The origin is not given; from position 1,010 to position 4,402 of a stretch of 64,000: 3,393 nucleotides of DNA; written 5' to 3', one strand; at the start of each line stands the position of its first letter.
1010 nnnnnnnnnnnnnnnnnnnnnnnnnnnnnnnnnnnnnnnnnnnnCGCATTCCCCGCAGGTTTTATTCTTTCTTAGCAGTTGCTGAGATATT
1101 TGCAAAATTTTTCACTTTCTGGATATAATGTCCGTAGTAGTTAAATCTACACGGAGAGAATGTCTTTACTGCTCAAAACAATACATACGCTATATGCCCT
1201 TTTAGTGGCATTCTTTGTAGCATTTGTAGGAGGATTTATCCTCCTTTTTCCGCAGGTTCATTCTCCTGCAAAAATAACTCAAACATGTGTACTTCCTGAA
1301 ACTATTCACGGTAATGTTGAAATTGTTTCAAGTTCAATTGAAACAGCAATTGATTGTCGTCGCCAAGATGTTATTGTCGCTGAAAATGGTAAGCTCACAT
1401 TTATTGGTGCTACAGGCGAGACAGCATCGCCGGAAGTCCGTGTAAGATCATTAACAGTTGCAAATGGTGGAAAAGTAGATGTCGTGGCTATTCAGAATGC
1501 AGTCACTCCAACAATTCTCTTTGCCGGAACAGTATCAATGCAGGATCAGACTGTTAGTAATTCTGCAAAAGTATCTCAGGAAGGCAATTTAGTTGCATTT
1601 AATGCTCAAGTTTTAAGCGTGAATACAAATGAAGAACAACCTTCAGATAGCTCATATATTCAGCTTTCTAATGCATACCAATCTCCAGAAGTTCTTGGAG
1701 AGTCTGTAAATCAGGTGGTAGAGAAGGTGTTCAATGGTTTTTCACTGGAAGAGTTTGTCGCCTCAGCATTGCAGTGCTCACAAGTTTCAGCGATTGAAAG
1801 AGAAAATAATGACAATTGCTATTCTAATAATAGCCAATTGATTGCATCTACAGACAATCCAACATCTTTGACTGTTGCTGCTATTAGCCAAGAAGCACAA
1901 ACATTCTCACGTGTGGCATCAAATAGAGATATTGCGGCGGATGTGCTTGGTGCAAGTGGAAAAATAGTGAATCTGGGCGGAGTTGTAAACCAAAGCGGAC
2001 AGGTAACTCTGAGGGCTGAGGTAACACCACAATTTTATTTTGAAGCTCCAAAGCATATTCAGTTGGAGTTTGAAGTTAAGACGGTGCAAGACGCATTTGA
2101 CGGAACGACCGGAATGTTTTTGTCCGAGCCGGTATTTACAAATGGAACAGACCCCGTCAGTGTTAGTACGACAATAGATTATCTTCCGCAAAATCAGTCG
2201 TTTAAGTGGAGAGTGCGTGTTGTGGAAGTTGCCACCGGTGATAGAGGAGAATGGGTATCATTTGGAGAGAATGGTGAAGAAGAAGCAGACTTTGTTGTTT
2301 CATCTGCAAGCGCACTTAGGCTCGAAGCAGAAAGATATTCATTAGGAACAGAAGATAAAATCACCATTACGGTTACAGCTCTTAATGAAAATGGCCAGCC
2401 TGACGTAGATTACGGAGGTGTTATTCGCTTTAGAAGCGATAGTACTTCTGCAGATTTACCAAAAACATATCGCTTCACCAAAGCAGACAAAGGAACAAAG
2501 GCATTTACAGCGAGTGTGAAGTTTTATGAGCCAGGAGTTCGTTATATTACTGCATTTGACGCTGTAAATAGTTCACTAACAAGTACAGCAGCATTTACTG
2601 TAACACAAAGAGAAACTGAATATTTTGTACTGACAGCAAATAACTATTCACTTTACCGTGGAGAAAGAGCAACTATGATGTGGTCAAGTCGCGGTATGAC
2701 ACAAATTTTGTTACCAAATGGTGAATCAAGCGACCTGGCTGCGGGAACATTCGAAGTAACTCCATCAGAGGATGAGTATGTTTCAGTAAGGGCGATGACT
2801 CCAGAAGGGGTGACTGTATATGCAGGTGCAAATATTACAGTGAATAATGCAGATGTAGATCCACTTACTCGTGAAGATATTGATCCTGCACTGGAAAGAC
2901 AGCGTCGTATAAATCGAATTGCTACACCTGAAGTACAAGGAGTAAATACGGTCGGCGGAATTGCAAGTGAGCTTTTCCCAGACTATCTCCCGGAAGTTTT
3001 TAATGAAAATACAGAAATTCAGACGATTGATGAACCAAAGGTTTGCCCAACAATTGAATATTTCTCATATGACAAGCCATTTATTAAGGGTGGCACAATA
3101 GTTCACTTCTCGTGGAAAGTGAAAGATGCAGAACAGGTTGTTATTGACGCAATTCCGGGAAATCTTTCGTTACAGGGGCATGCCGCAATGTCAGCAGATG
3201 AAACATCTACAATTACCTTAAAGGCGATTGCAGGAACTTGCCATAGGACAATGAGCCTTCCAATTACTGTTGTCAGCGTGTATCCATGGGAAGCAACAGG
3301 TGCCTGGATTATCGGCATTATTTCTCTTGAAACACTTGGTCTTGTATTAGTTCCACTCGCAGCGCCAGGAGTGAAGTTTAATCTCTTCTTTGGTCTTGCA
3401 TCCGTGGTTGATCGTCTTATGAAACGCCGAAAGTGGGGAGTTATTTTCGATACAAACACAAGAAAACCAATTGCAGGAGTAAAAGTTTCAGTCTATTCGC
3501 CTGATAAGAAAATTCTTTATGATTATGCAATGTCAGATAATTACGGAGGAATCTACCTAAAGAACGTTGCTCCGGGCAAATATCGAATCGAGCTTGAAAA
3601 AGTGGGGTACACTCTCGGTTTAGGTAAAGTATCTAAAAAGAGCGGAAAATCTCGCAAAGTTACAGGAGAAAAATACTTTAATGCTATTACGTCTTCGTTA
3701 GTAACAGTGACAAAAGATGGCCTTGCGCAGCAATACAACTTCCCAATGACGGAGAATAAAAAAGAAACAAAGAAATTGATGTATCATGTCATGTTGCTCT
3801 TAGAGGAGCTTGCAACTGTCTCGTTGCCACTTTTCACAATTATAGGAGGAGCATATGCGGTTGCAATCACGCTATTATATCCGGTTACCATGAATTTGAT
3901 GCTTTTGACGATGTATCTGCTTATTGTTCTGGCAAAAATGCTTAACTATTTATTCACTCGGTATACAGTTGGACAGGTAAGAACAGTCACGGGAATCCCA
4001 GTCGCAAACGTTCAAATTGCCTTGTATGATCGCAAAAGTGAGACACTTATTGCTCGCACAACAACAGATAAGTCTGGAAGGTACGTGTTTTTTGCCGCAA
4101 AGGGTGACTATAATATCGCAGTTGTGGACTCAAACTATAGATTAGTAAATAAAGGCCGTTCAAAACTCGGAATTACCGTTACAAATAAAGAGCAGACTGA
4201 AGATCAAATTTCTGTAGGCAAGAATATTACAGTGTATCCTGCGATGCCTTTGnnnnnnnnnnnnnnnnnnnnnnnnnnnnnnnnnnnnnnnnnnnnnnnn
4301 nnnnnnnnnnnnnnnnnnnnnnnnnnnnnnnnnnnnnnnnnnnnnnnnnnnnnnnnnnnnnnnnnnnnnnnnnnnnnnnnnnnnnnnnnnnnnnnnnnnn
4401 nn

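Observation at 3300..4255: Carboxypeptidase-regulatory-like domains interleaved between transmembrane helices at the C-termini of paralogs 1 and 2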

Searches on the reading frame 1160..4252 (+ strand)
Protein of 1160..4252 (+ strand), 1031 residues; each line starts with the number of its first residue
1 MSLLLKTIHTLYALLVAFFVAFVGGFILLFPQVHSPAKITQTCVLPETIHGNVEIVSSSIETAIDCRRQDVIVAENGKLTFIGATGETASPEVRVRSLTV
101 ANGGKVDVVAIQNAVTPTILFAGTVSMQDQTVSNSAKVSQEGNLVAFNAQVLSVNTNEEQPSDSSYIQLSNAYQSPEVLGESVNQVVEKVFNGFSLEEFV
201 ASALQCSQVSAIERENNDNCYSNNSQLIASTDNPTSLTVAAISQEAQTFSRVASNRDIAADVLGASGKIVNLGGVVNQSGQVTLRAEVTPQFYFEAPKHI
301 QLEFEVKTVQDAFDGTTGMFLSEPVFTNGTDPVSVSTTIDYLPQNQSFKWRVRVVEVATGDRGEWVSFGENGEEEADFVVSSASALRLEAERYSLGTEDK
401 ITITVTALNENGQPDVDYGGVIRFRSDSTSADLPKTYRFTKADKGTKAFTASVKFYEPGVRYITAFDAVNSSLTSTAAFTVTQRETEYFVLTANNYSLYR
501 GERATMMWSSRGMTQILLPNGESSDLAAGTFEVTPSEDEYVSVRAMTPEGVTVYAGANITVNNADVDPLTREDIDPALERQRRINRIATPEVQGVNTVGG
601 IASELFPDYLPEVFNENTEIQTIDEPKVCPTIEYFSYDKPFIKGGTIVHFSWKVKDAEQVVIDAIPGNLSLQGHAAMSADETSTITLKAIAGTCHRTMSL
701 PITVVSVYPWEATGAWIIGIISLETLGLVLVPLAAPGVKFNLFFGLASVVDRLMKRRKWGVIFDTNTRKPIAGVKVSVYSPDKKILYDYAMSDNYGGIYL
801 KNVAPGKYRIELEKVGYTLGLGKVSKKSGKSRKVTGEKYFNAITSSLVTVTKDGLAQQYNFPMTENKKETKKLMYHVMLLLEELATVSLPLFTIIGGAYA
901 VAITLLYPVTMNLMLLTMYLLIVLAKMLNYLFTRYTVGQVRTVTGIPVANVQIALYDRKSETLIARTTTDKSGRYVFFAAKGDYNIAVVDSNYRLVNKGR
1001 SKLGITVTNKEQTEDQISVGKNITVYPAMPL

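Call 3: search_protein_families(library=pfam, proteins=[window:1160-4252:+], max_evalue=1)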
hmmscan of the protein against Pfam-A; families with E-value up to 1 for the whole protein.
window:1160-4252:+ (1031 aa): 19 families
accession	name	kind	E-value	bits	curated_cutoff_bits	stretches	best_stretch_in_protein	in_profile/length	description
PF13620.12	CarboxypepD_reg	-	3.9e-13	50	32.3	2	938-1009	4-71/82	Carboxypeptidase regulatory-like domain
PF17802.7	SpaA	-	5.2e-08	33.4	23.1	2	764-811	9-57/91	Prealbumin-like fold domain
PF17210.9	SdrD_B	-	1.6e-07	32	29.7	2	947-992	23-69/112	SdrD B-like domain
PF11974.14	bMG3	-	6.2e-06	26.5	34.9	1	944-980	24-59/103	Bacterial alpha-2-macroglobulin MG3 domain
PF13715.12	CarbopepD_reg_2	-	1.1e-05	25.8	32.2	1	760-835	3-73/88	CarboxypepD_reg-like domain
PF00576.27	Transthyretin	-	0.0016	19.5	25.3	1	941-994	7-60/109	HIUase/Transthyretin family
PF01060.29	TTR-52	-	0.0021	19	24.9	1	946-983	9-49/79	Transthyretin-like family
PF14560.12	Ubiquitin_2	-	0.0026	18.6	23.1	1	940-992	33-83/86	Ubiquitin-like domain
PF07210.18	DUF1416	-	0.0054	17.1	23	1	938-991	24-75/97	Protein of unknown function (DUF1416)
PF08400.16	phage_tail_N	-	0.006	17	26.6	1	938-996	7-70/134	Prophage tail fibre N-terminal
PF22904.2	NOMO1-like_2nd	-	0.0062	17.1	27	1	947-997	16-69/90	BOS complex subunit NOMO1-like, second beta sandwich domain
PF23194.1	NOMO_5th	-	0.016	16.1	27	1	951-992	19-60/89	NOMO fifth transthyretin-like domain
PF22902.2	NOMO1-like_9th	-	0.035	14.3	27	1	947-995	12-62/75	BOS complex subunit NOMO1-like, beta sandwich domain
PF11589.14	DUF3244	-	0.05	14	25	0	768-816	36-87/96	Domain of unknown function (DUF3244)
PF12500.13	TRSP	-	0.077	13.3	25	0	756-808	56-105/128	TRSP domain C terminus to PRTase_2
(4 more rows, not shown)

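Call 4: search_protein_families(library=ncbifam, proteins=[window:1160-4252:+], max_evalue=1)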
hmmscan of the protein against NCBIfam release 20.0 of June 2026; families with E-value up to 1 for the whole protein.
window:1160-4252:+ (1031 aa): 2 families
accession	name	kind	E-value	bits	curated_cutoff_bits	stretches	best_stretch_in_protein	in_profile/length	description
NF058648.1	ECF_sub_HI1622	equivalog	0.00066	19.7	100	1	938-988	29-80/180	NikL family nickel/cobalt ECF transporter subunit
TIGR02962.1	hdxy_isourate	equivalog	0.0031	17.9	87.45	1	941-979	10-50/113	hydroxyisourate hydrolase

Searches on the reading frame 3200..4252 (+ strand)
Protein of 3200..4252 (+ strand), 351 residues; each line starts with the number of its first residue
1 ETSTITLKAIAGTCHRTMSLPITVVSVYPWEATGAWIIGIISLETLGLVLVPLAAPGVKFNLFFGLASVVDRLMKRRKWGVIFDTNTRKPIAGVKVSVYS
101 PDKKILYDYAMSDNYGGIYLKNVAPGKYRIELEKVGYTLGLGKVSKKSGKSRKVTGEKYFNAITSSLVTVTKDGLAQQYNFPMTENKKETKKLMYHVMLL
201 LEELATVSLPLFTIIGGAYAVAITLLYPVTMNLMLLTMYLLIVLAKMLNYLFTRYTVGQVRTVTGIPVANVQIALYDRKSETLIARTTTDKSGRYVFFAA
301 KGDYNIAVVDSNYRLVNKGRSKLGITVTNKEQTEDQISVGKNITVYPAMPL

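Call 3: search_protein_families(library=pfam, proteins=[window:3200-4252:+], max_evalue=1)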
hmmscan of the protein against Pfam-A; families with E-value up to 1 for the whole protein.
window:3200-4252:+ (351 aa): 19 families
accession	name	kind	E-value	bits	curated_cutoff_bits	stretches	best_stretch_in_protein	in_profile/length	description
PF13620.12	CarboxypepD_reg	-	4.7e-15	56.1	32.3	2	258-329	4-71/82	Carboxypeptidase regulatory-like domain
PF17210.9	SdrD_B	-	1.6e-09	38.4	29.7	2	267-312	23-69/112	SdrD B-like domain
PF17802.7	SpaA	-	7.4e-09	36.1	23.1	2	84-131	9-57/91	Prealbumin-like fold domain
PF11974.14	bMG3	-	7.7e-07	29.5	34.9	1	264-300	24-59/103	Bacterial alpha-2-macroglobulin MG3 domain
PF13715.12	CarbopepD_reg_2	-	1.6e-06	28.4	32.2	1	80-156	3-74/88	CarboxypepD_reg-like domain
PF14560.12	Ubiquitin_2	-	0.00023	22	23.1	1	260-312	33-83/86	Ubiquitin-like domain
PF00576.27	Transthyretin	-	0.00031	21.8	25.3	1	261-315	7-61/109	HIUase/Transthyretin family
PF01060.29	TTR-52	-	0.00041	21.4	24.9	1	266-303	9-49/79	Transthyretin-like family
PF22904.2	NOMO1-like_2nd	-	0.0012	19.3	27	1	267-317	16-69/90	BOS complex subunit NOMO1-like, second beta sandwich domain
PF08400.16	phage_tail_N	-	0.0012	19.2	26.6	1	258-317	7-71/134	Prophage tail fibre N-terminal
PF07210.18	DUF1416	-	0.0013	19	23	1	258-311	24-75/97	Protein of unknown function (DUF1416)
PF23194.1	NOMO_5th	-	0.0015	19.3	27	1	270-312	18-60/89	NOMO fifth transthyretin-like domain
PF22902.2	NOMO1-like_9th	-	0.0027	17.9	27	1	267-315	12-62/75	BOS complex subunit NOMO1-like, beta sandwich domain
PF12500.13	TRSP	-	0.0045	17.3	25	1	76-129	56-106/128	TRSP domain C terminus to PRTase_2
PF11589.14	DUF3244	-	0.0072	16.7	25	1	88-137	36-88/96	Domain of unknown function (DUF3244)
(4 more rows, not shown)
